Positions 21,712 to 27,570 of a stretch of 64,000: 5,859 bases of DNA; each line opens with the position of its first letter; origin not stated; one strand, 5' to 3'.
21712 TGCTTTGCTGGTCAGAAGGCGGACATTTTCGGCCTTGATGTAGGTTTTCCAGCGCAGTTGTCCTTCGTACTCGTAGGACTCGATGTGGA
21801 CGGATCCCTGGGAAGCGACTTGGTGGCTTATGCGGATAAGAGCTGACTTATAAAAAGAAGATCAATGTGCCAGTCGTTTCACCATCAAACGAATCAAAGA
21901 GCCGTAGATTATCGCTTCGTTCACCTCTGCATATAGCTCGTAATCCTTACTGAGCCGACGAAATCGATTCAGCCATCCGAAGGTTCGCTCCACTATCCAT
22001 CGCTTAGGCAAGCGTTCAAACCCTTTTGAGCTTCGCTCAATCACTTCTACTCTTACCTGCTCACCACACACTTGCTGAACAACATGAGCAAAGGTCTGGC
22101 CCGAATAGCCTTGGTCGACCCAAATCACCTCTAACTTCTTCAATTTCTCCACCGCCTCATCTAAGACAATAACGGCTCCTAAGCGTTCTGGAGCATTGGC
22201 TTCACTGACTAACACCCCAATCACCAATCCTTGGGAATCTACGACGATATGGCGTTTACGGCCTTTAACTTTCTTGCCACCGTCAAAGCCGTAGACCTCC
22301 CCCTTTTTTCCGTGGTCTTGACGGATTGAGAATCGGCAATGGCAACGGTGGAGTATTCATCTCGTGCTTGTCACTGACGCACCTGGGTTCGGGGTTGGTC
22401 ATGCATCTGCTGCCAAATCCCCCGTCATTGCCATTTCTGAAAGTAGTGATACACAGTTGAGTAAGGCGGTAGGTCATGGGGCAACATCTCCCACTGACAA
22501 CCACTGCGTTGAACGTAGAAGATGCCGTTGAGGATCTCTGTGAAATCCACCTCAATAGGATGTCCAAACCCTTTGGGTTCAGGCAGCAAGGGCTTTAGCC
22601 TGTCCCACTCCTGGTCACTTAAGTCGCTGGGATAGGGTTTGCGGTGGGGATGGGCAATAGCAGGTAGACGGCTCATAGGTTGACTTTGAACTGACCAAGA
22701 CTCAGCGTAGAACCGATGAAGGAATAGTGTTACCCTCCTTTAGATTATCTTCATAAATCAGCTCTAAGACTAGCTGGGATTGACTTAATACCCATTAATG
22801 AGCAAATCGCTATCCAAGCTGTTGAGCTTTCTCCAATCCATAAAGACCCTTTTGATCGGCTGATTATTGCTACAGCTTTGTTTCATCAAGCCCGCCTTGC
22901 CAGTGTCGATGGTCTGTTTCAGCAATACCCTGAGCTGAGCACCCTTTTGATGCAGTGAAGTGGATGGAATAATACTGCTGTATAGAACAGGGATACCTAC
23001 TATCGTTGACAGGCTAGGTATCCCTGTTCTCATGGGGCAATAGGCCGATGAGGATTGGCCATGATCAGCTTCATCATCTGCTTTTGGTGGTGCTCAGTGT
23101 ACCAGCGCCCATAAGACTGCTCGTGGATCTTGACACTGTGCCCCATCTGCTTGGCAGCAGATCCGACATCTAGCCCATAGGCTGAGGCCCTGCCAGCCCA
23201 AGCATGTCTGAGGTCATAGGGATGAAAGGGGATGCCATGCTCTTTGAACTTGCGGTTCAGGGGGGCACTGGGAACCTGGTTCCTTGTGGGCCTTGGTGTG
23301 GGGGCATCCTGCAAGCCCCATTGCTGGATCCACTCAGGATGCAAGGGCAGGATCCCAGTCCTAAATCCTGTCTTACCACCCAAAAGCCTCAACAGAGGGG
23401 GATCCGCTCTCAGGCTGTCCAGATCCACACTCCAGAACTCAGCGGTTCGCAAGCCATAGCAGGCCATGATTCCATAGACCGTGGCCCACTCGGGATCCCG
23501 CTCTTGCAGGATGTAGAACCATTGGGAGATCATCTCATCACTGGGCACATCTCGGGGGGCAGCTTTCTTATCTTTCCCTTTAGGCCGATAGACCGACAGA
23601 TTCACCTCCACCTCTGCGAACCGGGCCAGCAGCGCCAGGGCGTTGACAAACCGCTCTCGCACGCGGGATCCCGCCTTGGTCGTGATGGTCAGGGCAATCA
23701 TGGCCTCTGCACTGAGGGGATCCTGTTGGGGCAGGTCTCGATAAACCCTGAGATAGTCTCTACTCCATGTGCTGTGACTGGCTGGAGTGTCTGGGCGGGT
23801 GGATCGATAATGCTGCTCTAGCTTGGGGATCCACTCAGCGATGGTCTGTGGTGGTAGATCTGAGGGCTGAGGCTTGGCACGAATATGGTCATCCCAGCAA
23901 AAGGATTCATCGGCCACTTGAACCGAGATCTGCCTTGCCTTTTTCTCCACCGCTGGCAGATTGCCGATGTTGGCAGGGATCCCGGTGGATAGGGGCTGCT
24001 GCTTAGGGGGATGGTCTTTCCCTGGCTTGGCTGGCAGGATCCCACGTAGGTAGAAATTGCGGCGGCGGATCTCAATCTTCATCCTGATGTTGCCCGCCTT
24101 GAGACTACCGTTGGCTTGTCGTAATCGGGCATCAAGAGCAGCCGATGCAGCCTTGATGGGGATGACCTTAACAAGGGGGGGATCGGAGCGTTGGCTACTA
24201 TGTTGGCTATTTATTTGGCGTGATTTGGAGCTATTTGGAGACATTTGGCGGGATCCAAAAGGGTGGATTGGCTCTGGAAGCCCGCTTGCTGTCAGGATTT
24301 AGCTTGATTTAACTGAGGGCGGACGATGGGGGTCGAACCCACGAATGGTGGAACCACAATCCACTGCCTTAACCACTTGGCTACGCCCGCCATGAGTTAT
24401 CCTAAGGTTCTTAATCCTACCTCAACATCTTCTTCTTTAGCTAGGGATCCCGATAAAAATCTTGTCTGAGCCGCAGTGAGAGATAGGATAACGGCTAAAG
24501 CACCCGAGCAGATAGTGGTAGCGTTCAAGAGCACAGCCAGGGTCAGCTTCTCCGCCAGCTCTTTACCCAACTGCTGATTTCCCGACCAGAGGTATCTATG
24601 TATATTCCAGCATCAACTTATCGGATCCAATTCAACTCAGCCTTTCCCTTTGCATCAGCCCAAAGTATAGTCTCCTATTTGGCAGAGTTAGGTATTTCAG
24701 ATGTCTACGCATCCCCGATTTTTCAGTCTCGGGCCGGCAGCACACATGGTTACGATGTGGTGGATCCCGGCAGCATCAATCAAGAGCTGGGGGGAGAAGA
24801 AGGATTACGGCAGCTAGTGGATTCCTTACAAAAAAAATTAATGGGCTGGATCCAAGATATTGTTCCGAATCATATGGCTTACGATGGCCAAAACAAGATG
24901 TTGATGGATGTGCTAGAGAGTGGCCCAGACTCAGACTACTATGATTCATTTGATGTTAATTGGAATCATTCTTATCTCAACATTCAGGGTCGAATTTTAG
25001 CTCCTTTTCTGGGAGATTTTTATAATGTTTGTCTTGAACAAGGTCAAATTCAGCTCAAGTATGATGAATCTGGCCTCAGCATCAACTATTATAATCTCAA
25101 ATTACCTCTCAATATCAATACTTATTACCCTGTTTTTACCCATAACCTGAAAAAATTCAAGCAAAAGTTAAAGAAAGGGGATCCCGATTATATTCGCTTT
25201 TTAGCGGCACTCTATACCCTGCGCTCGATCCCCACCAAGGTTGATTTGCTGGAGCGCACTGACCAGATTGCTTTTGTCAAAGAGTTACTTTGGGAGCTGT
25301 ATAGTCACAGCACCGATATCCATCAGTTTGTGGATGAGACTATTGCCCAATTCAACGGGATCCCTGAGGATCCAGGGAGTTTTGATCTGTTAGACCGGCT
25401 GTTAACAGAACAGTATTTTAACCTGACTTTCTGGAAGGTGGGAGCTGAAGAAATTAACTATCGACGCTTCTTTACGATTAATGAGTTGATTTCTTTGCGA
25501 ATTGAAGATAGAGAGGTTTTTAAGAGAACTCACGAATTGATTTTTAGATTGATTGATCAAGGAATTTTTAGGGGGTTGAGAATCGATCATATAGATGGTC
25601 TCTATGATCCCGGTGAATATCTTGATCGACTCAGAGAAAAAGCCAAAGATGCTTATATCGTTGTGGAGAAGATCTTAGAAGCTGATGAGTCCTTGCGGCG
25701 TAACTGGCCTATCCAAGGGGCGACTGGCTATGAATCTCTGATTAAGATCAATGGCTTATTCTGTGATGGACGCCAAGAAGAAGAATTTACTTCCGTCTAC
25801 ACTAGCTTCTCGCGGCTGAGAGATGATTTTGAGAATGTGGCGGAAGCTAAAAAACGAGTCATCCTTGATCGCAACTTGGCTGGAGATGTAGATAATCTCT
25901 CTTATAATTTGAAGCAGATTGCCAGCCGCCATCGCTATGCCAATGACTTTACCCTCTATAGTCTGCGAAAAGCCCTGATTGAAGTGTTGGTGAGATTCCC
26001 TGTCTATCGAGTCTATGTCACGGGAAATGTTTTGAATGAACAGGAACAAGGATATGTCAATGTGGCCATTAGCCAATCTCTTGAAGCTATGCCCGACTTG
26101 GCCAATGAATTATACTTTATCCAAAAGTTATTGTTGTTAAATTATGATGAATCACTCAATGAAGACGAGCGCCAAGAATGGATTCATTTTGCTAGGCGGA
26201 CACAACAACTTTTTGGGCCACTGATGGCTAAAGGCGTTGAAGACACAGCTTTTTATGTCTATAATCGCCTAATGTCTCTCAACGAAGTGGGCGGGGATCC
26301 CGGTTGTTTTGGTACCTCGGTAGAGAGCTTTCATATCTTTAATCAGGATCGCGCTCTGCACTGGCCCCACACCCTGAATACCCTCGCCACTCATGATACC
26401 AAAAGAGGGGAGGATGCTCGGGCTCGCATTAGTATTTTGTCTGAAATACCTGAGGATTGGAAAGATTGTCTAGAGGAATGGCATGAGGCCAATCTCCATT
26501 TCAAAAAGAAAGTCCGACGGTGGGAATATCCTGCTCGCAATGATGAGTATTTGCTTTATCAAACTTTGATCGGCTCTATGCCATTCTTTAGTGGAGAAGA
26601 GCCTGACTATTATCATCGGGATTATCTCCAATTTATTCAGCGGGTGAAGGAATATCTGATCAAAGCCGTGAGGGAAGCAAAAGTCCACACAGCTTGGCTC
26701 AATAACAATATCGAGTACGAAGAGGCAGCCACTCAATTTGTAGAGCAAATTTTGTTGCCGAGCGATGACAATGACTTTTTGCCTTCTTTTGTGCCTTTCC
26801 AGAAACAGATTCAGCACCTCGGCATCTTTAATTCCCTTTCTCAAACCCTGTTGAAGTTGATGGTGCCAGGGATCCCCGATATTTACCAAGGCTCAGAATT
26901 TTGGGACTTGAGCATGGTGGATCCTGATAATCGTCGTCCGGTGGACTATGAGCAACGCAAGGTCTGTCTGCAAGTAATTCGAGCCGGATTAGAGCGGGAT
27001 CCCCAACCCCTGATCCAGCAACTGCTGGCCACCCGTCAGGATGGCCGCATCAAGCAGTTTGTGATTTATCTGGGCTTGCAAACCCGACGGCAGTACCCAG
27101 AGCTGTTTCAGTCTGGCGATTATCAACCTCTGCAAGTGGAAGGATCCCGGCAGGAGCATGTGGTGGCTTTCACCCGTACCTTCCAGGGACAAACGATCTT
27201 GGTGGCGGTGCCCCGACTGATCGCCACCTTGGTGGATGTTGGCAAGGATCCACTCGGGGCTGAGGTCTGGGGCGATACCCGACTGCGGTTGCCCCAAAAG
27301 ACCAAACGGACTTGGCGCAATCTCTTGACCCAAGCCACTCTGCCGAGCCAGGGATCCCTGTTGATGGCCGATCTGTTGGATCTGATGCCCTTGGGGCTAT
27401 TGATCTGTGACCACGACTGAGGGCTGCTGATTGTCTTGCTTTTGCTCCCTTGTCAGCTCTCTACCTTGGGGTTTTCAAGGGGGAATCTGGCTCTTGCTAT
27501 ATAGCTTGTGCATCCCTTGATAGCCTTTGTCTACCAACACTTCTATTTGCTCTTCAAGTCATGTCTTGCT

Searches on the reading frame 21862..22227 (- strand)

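Call 72: search_protein_families(library=pfam, proteins=[window:21862-22227:-], max_evalue=1)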
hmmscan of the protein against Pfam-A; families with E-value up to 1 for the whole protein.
window:21862-22227:- (121 aa): 3 families
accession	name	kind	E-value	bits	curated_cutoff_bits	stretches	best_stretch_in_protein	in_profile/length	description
PF13586.12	DDE_Tnp_1_2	-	8.1e-13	49.1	29.2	1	35-113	1-82/86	Transposase DDE domain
PF01609.27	DDE_Tnp_1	-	4.9e-10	39.9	23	1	2-108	49-193/200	Transposase DDE domain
PF14804.11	Jag_N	-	0.074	13.9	25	1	56-70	22-36/50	Jag N-terminus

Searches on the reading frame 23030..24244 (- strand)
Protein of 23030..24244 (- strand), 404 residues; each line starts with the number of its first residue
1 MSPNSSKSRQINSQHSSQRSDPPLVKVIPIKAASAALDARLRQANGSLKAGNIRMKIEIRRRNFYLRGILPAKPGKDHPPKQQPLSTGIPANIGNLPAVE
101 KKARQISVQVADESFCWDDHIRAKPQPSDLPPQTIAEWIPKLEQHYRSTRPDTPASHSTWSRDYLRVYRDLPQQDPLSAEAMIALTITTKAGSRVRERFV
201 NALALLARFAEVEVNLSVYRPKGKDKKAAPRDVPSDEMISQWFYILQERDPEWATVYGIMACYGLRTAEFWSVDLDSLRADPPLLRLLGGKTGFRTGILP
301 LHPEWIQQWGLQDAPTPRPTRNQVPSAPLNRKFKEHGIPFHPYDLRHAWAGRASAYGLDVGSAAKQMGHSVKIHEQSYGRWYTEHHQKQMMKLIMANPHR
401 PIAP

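Call 3: search_protein_families(library=pfam, proteins=[window:23030-24244:-], max_evalue=0.1)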
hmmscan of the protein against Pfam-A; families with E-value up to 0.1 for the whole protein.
window:23030-24244:- (404 aa): 1 family
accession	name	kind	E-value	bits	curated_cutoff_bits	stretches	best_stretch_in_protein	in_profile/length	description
PF00589.27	Phage_integrase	-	0.00066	19.9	27.1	1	319-378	104-165/172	Phage integrase family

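Call 72: search_protein_families(library=pfam, proteins=[window:23030-24244:-], max_evalue=1)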
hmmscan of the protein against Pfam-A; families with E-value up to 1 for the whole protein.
window:23030-24244:- (404 aa): 1 family
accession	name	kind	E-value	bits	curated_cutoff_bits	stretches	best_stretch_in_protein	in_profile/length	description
PF00589.27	Phage_integrase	-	0.00066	19.9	27.1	1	319-378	104-165/172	Phage integrase family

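Call 81: search_protein_families(library=ncbifam, proteins=[window:23030-24244:-], max_evalue=0.00001)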
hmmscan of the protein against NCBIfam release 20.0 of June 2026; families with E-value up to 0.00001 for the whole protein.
window:23030-24244:- (404 aa): 0 families

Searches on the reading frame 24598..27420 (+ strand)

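Call 3: search_protein_families(library=pfam, proteins=[window:24598-27420:+], max_evalue=0.1)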
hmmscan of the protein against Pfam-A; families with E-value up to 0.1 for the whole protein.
window:24598-27420:+ (940 aa): 2 families
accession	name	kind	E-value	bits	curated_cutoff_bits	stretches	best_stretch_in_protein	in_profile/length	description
PF00128.31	Alpha-amylase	-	3.4e-17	63.3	22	1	26-116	26-115/446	Alpha amylase, catalytic domain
PF16657.11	Malt_amylase_C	-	0.018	15.5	27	0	851-871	9-29/75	Maltogenic Amylase, C-terminal domain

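Call 81: search_protein_families(library=ncbifam, proteins=[window:24598-27420:+], max_evalue=0.00001)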
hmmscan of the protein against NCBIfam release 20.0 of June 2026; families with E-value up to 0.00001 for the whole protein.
window:24598-27420:+ (940 aa): 14 families
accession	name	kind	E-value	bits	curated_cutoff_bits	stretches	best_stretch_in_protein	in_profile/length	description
NF011087.0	PRK14511.1-5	equivalog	0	1064.6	1556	2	348-935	401-992/996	malto-oligosyltrehalose synthase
NF011077.0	PRK14507.1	equivalog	0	1013.7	2148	1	3-935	742-1688/1693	malto-oligosyltrehalose synthase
TIGR02401.1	trehalose_TreY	equivalog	9.9e-281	933.8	498.65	1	4-935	1-836/838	malto-oligosyltrehalose synthase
NF011088.0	PRK14511.1-6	equivalog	1.9e-234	781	1877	2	349-936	425-1007/1009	malto-oligosyltrehalose synthase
NF011086.0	PRK14511.1-3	equivalog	3.6e-225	750.1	1411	1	4-936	4-921/924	malto-oligosyltrehalose synthase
NF011085.0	PRK14511.1-2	equivalog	4.1e-208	693.5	1312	2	250-936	218-871/873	malto-oligosyltrehalose synthase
NF011084.0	PRK14511.1-1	equivalog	3.2e-152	508.8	1021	3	532-862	394-681/728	malto-oligosyltrehalose synthase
NF041090.1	Cyc-maltodext_AglB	equivalog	2.6e-15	56.2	540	1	25-122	71-162/470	cyclomaltodextrinase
NF008051.0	PRK10785.1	equivalog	1.8e-14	52.9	568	1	24-96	184-254/607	maltodextrin glucosidase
NF041321.1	Alpha-amyl_MalA_Halo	equivalog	4.3e-12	45.2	875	1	18-119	281-378/666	alpha-amylase MalA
TIGR02403.1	trehalose_treC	equivalog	8.1e-10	38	799.05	1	25-96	33-103/544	alpha,alpha-phosphotrehalase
TIGR02456.1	treS_nterm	equivalog_domain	2.1e-09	36.5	678.35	1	22-115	31-123/539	maltose alpha-D-glucosyltransferase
NF011083.0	PRK14510.1-2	equivalog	9.8e-09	33.2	1322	1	24-121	228-320/1186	bifunctional glycogen debranching protein GlgX/4-alpha-glucanotransferase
TIGR02402.1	trehalose_TreZ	equivalog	6e-08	31.4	538.8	1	18-98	111-191/545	malto-oligosyltrehalose trehalohydrolase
